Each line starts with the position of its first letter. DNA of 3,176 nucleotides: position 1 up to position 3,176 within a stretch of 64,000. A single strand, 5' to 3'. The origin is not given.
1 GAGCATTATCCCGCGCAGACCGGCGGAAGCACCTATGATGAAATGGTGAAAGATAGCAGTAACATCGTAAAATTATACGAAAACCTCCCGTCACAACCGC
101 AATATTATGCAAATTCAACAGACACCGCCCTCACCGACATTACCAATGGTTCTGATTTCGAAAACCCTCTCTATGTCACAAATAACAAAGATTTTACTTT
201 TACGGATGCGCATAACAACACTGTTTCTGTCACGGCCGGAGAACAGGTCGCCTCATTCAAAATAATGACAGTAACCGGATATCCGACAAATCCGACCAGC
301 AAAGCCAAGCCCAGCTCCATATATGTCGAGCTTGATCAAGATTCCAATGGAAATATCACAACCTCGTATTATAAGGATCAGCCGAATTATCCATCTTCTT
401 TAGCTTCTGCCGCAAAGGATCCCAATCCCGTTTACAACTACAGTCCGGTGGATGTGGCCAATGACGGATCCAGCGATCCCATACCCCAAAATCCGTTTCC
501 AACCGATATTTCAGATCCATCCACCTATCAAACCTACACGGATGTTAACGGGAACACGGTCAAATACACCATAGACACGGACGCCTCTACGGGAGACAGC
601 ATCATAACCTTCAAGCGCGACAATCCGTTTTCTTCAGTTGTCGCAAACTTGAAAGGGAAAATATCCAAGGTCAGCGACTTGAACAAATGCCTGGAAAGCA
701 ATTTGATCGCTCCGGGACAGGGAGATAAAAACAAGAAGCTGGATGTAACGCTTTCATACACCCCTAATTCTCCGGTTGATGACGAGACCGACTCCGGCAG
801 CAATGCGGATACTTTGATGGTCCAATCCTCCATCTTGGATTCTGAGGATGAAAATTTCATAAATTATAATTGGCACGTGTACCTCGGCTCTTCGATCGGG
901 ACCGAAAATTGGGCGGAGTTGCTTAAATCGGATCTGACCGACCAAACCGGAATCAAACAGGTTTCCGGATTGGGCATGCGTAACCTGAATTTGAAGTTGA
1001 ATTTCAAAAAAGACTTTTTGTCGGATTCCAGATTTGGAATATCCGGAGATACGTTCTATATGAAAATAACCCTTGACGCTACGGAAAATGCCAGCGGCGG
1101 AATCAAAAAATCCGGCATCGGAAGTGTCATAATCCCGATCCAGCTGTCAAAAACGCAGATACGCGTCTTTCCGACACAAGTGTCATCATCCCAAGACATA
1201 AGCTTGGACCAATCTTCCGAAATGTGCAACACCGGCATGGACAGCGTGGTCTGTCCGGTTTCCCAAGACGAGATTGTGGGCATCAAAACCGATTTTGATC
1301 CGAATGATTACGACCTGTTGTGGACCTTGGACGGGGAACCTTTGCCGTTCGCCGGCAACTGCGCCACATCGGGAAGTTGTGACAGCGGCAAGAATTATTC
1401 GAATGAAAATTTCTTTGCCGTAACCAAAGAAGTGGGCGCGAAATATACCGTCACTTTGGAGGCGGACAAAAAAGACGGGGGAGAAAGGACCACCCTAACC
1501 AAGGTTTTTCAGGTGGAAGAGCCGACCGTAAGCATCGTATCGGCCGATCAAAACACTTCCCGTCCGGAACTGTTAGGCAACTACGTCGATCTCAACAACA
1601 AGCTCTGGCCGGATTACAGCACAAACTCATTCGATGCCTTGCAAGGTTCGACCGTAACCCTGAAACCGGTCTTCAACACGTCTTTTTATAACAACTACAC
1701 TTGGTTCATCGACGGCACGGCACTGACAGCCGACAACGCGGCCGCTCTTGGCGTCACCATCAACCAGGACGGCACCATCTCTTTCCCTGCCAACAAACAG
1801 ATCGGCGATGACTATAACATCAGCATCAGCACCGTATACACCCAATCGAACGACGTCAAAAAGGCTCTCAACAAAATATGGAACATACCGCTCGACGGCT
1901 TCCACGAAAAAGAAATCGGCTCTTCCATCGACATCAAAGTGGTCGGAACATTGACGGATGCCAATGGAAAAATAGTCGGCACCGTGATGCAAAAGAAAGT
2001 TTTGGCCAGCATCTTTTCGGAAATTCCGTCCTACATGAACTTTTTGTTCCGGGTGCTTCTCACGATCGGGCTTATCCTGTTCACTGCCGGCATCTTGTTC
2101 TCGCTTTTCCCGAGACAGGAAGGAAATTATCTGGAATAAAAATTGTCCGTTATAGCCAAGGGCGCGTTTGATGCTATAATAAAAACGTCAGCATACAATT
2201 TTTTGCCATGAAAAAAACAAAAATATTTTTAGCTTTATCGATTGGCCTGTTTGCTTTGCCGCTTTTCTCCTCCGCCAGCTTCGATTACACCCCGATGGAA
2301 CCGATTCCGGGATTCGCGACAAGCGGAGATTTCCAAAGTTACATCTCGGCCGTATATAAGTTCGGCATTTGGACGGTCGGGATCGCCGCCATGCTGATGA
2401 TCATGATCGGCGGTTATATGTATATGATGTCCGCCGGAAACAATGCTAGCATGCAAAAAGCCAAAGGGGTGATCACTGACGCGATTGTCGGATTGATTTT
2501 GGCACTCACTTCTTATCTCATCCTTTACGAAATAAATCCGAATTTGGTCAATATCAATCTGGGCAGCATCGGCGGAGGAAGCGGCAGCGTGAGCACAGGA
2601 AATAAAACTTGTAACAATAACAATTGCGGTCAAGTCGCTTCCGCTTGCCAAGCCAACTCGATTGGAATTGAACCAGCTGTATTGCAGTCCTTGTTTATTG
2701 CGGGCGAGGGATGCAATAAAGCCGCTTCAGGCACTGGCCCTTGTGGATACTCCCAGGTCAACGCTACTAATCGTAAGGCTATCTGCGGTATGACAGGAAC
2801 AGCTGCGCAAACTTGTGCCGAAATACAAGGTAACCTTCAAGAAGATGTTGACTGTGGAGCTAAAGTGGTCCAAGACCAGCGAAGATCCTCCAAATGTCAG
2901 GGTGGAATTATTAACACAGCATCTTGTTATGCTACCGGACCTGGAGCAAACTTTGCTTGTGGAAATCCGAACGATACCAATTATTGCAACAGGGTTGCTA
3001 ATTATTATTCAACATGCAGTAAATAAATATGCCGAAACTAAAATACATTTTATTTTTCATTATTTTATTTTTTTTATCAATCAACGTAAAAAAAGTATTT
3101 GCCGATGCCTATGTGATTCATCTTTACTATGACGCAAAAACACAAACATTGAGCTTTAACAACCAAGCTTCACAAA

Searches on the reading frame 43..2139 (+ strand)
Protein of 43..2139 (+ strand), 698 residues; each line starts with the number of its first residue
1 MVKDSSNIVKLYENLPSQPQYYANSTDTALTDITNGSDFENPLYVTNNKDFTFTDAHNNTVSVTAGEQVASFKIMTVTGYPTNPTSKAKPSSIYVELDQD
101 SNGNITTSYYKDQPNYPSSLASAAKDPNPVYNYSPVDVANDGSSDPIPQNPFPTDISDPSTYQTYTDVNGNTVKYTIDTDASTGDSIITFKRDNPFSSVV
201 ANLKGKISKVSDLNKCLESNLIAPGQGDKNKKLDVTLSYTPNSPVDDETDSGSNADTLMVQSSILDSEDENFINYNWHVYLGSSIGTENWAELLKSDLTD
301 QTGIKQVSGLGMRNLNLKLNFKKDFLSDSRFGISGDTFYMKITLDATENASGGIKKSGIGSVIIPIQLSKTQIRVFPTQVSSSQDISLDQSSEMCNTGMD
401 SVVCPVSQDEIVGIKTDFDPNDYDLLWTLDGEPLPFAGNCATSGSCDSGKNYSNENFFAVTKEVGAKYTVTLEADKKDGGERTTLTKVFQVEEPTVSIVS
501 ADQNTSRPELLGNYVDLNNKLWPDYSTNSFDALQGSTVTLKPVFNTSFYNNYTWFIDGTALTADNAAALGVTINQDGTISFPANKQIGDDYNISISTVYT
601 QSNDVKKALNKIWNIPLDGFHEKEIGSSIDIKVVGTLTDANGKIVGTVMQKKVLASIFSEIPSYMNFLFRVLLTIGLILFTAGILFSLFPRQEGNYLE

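Call 11: search_protein_families(library=pfam, proteins=[window:43-2139:+], max_evalue=0.001)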
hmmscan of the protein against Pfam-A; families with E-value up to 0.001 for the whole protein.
window:43-2139:+ (698 aa): 0 families

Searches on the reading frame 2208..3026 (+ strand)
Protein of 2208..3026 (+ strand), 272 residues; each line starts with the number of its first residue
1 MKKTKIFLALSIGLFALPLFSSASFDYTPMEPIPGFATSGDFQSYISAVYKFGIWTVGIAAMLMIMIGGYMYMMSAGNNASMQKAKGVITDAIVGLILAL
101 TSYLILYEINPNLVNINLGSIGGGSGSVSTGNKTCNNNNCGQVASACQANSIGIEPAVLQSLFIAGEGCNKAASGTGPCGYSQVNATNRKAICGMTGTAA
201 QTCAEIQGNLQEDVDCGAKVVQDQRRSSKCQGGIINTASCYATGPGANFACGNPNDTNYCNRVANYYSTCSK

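Call 11: search_protein_families(library=pfam, proteins=[window:2208-3026:+], max_evalue=0.001)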
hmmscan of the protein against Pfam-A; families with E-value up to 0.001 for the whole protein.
window:2208-3026:+ (272 aa): 1 family
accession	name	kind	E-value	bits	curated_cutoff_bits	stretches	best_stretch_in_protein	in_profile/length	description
PF18895.5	T4SS_pilin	-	7.5e-06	26.4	26.6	1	53-105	18-67/71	Type IV secretion system pilin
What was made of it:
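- Checked: First, the 'pilin-like cluster' at 2208-3742 gives only one sub-threshold hit, to T4SS_pilin (26.4 bits against a cutoff of 26.6), and that is not a type IV pilus pilin family (call 11).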
